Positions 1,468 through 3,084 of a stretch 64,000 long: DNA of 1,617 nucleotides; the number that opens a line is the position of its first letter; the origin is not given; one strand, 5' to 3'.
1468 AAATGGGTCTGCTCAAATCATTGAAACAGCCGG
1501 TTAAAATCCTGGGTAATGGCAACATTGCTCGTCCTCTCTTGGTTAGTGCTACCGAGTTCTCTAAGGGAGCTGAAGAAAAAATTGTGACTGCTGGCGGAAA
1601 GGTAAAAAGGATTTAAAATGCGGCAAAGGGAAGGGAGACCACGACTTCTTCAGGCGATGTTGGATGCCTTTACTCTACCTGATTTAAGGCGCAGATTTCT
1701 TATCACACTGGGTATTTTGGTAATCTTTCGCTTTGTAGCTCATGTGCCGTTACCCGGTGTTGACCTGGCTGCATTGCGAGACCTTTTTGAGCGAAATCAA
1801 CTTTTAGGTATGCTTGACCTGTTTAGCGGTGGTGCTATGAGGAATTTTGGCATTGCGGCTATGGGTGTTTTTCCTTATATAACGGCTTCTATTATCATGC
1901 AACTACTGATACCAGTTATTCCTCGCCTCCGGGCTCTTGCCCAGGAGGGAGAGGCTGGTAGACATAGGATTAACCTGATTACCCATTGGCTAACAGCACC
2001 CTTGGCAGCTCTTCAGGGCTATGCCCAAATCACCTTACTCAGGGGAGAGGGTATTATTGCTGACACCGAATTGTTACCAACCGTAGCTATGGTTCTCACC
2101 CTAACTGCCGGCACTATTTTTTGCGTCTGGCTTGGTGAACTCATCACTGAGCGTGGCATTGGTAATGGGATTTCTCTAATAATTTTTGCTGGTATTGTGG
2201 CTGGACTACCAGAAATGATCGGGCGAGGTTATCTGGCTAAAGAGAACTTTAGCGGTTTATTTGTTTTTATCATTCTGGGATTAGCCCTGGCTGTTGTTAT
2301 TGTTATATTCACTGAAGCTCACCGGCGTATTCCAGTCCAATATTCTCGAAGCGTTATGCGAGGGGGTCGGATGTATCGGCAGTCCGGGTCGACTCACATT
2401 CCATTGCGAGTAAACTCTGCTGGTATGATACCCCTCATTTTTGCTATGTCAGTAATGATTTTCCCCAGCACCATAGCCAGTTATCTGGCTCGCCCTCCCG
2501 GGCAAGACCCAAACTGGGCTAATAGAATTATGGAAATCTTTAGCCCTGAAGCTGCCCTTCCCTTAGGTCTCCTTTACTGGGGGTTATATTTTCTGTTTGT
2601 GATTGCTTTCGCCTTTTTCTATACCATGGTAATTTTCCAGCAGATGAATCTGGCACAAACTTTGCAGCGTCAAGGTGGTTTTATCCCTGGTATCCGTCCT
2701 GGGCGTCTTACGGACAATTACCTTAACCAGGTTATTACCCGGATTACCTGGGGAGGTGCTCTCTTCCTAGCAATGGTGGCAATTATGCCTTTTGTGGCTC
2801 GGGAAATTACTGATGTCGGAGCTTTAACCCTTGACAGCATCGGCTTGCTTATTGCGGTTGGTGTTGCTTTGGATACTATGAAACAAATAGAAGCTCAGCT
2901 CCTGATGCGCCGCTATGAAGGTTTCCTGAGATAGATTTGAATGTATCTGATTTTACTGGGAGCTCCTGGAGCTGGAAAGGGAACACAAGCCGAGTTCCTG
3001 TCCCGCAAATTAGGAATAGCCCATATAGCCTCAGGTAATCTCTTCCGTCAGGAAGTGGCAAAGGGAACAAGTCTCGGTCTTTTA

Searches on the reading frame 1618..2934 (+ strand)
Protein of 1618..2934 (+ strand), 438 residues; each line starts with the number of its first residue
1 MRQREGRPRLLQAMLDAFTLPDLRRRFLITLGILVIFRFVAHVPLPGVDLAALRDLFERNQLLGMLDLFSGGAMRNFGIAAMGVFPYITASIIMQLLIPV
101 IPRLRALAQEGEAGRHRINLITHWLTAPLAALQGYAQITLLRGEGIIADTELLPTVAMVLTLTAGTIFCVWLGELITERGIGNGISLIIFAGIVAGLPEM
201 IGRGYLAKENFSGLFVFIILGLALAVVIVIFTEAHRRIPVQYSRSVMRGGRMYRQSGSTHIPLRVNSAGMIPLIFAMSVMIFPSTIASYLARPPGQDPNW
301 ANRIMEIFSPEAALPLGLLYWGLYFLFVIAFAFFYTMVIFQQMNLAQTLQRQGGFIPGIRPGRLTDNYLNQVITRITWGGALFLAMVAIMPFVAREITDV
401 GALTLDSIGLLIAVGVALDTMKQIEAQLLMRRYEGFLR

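Call 32: find_homologous_proteins(query=window:1618-2934:+, max_evalue=1e-40)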
Query window:1618-2934:+ (438 aa): 8000 proteins with E <= 1e-40 among 8000 candidates; the best 120 are listed.
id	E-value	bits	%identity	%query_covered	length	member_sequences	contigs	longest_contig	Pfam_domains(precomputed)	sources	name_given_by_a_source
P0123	9.8e-280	946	100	100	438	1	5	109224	PF00344.26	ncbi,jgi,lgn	-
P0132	6.4e-249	844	87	100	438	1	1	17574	PF00344.26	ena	-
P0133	1.4e-245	833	86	100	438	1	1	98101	PF00344.26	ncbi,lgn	-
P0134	3.2e-245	832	87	100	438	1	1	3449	PF00344.26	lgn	-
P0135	5.0e-243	825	85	100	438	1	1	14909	PF00344.26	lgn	-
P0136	1.1e-242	823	85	100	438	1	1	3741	PF00344.26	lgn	-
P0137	4.8e-239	812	83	100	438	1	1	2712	PF00344.26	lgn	-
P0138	2.2e-234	796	83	100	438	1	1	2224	PF00344.26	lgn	-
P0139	3.4e-228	776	79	100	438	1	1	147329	PF00344.26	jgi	-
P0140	2.1e-225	767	80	100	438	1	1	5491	PF00344.26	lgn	-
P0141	1.6e-224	764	79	97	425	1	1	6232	PF00344.26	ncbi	-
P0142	3.2e-221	753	76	100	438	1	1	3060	PF00344.26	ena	-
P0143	1.5e-220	751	76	100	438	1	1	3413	PF00344.26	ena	-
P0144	1.8e-220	750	77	100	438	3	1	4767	PF00344.26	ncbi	-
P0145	6.7e-220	748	75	100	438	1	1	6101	PF00344.26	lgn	-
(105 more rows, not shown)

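Call 34: find_encoding_contigs(protein=window:1618-2934:+, flank=10000, max_places=2)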
Protein window:1618-2934:+ (438 aa): 8 contigs read that carry it; 2 places shown.
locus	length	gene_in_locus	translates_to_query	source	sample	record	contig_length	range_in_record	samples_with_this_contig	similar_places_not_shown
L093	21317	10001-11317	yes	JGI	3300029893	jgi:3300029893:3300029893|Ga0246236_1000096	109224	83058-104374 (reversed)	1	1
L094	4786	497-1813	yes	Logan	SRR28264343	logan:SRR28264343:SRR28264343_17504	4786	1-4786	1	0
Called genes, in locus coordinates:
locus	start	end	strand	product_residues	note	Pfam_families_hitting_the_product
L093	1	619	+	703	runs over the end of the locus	PF00009:GTP_EFTU, PF03144:GTP_EFTU_D2, PF22042:EF-G_D2, PF14492:EFG_III, PF03764:EFG_IV, PF00679:EFG_C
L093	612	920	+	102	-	PF00338:Ribosomal_S10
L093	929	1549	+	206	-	PF00297:Ribosomal_L3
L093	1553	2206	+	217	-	PF00573:Ribosomal_L4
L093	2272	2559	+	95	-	PF00276:Ribosomal_L23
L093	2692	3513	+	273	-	PF00181:Ribosomal_L2_N, PF03947:Ribosomal_L2_C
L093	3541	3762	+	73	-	-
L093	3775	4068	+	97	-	PF00203:Ribosomal_S19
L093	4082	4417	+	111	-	PF00237:Ribosomal_L22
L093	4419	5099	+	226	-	PF07650:KH_2, PF00189:Ribosomal_S3_C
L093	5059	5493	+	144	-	PF00252:Ribosomal_L16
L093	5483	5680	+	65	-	PF00831:Ribosomal_L29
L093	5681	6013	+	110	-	PF00366:Ribosomal_S17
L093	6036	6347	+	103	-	PF00238:Ribosomal_L14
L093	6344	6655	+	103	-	PF00467:KOW, PF17136:ribosomal_L24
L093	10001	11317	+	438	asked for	PF00344:SecY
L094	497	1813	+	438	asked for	PF00344:SecY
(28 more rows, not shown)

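Call 52: find_encoding_contigs(protein=P0133, flank=1000, max_places=3)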
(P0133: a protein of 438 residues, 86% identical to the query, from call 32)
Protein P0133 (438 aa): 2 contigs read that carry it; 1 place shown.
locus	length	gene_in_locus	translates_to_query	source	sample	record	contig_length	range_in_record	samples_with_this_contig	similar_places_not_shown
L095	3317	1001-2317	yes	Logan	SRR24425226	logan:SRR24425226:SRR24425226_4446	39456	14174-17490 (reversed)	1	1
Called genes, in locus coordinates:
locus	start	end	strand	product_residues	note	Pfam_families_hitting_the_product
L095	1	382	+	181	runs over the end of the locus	PF00333:Ribosomal_S5, PF03719:Ribosomal_S5_C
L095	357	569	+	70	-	PF00327:Ribosomal_L30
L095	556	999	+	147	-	PF00828:Ribosomal_L27A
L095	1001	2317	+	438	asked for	PF00344:SecY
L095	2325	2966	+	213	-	PF00406:ADK, PF13207:AAA_17, PF13238:AAA_18, PF05191:ADK_lid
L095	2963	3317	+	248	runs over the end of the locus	PF00557:Peptidase_M24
